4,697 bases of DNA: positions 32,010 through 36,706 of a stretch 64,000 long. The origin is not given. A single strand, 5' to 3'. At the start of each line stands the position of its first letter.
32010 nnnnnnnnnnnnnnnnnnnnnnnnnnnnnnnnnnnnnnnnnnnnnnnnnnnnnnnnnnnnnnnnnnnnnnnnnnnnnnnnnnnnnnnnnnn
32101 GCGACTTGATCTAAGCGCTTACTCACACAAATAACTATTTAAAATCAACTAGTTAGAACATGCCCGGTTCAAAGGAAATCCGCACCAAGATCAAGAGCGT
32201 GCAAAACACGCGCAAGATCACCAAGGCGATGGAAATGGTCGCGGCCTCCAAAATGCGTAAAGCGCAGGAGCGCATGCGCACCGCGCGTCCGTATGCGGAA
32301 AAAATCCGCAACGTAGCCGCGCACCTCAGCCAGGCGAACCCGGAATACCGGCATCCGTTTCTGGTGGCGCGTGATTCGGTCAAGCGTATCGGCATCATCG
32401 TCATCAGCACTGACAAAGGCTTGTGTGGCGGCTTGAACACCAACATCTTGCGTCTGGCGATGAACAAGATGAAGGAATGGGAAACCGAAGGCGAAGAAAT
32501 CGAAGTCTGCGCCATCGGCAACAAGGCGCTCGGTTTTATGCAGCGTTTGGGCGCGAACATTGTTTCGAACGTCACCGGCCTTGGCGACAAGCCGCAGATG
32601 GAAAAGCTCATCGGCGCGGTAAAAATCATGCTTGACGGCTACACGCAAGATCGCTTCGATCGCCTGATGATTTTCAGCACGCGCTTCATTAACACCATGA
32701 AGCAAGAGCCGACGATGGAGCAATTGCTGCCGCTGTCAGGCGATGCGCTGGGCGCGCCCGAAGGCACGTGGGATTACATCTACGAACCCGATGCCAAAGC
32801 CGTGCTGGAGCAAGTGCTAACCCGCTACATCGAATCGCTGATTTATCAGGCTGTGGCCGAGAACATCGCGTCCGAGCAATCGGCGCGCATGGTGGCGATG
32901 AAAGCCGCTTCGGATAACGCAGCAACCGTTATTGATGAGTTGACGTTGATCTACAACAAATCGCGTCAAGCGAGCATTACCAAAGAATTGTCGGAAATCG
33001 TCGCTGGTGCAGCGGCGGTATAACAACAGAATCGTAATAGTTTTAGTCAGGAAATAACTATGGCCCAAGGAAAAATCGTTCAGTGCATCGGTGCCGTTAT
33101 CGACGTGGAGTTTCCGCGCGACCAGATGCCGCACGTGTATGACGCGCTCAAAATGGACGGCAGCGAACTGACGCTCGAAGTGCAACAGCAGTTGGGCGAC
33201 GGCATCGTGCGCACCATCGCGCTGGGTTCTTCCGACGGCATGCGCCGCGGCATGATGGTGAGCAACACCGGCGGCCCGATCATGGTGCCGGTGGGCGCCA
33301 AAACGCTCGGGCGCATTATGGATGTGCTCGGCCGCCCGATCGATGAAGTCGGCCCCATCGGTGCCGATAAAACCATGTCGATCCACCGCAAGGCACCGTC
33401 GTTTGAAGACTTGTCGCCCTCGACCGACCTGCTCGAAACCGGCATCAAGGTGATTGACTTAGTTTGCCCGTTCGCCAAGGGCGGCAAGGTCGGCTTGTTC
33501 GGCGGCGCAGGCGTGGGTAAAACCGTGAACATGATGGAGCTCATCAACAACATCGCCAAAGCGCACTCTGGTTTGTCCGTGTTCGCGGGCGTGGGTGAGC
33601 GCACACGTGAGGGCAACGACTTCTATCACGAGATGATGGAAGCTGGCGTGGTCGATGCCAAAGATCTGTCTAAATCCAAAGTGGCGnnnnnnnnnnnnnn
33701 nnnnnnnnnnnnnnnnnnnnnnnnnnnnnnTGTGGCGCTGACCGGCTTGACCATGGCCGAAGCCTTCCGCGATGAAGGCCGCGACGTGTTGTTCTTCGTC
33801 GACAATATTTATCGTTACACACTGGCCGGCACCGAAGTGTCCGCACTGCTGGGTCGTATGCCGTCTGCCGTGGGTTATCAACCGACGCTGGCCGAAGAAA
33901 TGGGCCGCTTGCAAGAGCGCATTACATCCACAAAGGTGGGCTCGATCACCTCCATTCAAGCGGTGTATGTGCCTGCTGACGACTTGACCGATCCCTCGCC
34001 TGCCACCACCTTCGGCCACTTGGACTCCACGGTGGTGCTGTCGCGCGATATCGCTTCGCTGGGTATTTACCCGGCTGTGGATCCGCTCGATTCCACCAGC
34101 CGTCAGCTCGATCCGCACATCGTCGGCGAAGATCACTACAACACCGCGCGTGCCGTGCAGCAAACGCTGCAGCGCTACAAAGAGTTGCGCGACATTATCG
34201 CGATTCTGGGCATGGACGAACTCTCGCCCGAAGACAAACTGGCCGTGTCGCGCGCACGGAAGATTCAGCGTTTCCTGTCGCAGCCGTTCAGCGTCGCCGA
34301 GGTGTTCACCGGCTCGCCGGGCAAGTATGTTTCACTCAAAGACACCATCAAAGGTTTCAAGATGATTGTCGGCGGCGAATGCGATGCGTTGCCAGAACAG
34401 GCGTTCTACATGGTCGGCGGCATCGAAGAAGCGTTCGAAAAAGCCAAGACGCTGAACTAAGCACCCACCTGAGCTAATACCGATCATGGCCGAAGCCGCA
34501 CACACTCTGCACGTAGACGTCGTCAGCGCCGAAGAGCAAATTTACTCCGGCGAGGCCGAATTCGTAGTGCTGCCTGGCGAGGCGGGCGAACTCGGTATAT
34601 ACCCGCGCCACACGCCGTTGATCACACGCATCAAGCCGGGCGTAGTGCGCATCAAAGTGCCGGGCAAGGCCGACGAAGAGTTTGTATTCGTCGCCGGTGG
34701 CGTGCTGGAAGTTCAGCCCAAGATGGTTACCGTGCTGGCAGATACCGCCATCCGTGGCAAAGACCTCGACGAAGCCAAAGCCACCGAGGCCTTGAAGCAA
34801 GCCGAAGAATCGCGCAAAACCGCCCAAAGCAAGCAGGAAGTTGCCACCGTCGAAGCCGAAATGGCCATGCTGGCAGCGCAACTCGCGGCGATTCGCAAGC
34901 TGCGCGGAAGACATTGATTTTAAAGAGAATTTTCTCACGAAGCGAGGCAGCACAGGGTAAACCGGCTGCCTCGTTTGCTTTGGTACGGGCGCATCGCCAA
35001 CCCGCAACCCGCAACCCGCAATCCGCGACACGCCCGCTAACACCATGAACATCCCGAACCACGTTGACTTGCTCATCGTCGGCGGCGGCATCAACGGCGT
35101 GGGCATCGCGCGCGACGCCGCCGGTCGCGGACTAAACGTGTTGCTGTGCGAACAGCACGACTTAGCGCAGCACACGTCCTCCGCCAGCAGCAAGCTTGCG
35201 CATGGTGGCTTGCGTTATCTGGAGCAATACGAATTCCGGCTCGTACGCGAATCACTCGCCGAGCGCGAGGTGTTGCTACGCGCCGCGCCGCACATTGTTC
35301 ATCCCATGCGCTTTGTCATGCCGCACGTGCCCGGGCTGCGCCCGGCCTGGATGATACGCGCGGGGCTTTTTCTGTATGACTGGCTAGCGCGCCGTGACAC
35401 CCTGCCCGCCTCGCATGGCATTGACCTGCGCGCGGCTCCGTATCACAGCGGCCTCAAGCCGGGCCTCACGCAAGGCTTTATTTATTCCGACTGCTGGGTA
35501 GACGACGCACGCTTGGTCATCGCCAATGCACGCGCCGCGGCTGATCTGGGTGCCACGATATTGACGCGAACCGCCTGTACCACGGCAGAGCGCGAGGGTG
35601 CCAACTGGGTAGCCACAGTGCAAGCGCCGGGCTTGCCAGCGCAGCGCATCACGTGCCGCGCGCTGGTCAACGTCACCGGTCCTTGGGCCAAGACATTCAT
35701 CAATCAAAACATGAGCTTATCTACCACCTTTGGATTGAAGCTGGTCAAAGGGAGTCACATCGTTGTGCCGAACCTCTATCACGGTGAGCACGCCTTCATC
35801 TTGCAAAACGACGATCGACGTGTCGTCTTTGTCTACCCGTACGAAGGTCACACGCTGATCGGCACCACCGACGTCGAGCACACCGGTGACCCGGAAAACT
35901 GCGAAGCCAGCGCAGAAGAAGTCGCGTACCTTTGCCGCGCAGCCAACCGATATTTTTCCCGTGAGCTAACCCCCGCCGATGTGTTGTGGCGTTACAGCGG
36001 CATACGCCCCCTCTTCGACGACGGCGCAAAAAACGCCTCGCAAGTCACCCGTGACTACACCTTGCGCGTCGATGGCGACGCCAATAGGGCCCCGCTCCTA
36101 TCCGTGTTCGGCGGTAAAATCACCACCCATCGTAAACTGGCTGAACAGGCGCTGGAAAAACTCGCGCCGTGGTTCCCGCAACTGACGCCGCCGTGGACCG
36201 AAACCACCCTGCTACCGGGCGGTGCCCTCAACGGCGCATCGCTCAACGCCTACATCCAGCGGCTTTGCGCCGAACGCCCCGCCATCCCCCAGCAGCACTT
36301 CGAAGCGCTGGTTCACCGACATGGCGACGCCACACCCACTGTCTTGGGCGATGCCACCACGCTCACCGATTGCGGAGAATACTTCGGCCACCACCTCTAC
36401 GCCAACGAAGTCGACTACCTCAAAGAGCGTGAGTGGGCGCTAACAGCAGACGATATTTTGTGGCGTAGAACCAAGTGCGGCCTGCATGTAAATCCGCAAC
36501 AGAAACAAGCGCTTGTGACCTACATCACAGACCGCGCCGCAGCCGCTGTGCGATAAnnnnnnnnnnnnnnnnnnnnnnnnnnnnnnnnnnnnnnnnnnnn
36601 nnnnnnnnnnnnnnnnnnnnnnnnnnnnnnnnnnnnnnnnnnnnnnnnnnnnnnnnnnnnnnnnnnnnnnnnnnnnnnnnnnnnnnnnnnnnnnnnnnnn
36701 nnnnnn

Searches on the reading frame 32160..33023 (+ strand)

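Call 67: search_protein_families(library=pfam, proteins=[window:32160-33023:+], max_evalue=0.00001)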
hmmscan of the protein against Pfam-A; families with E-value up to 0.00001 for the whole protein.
window:32160-33023:+ (287 aa): 1 family
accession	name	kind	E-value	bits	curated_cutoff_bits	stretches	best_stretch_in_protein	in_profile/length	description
PF00231.24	ATP-synt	-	4e-103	345.5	39.9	1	5-287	3-285/285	ATP synthase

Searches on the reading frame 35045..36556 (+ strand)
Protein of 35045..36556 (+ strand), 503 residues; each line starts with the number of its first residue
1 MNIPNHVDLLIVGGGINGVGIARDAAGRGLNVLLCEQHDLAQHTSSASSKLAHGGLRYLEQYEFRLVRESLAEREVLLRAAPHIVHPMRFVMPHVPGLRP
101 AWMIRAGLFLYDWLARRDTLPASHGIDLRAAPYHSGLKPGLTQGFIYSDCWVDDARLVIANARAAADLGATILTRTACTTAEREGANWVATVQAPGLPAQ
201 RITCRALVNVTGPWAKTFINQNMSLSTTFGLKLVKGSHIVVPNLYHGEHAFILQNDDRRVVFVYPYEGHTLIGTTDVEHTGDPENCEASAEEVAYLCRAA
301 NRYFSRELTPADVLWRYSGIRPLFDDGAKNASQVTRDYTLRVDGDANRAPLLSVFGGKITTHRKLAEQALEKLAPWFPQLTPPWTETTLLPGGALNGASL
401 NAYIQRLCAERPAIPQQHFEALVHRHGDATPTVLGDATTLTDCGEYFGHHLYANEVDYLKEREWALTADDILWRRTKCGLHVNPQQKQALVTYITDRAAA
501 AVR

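Call 67: search_protein_families(library=pfam, proteins=[window:35045-36556:+], max_evalue=0.00001)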
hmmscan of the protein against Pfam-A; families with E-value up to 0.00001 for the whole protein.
window:35045-36556:+ (503 aa): 2 families
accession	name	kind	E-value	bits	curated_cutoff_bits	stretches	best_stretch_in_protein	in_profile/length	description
PF01266.30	DAO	-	4.2e-59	201.3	27.9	1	8-333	1-322/353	FAD dependent oxidoreductase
PF16901.10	DAO_C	-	9.8e-10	38.8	31.4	1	385-489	3-107/126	C-terminal domain of alpha-glycerophosphate oxidase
